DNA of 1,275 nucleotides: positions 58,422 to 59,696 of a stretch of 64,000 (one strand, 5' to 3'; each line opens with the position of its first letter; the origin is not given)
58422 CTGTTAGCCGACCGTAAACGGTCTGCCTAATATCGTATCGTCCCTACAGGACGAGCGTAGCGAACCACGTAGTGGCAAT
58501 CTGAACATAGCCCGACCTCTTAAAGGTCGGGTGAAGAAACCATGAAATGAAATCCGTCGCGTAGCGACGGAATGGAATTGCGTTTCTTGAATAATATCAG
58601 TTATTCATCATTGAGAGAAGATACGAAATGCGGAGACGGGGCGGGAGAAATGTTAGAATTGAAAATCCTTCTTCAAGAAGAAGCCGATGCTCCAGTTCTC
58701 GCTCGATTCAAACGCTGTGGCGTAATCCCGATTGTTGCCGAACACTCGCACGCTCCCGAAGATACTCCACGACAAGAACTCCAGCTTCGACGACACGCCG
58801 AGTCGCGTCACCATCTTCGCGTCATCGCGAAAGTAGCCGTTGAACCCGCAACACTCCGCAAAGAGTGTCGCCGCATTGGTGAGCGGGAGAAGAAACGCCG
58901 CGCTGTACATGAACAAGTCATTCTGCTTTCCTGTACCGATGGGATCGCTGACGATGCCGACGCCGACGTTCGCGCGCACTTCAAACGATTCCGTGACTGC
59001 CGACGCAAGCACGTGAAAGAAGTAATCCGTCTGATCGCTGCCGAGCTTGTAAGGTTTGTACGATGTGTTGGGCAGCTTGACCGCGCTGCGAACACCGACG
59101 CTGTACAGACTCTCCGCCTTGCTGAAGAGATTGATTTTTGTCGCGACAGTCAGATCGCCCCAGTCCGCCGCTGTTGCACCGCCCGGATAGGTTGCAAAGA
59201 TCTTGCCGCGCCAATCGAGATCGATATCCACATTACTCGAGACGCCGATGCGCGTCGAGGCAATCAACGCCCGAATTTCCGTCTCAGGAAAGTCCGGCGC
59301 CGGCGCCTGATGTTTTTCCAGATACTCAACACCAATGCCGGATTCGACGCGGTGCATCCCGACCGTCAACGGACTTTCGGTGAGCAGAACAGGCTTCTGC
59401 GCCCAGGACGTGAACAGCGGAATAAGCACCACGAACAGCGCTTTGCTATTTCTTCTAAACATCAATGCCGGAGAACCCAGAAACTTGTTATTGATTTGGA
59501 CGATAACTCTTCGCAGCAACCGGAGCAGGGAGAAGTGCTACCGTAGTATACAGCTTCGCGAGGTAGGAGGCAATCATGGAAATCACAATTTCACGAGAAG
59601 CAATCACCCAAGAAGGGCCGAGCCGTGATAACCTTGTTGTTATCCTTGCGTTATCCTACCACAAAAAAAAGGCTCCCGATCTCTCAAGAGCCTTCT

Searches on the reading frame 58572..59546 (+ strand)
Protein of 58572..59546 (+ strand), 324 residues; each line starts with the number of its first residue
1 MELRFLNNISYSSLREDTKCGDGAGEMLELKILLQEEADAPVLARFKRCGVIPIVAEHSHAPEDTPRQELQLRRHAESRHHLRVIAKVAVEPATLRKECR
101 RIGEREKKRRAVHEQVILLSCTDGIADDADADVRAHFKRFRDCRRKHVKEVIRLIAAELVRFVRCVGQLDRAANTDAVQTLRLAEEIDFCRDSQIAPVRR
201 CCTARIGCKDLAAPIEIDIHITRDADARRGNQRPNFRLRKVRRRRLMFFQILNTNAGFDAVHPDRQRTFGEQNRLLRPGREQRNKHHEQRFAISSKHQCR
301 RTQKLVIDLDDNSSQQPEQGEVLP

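Call 107: search_solved_structures(query=window:58572-59546:+, max_evalue=0.001)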
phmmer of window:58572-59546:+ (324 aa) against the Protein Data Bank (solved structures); distinct sequences matched with E-value up to 0.001: 0.
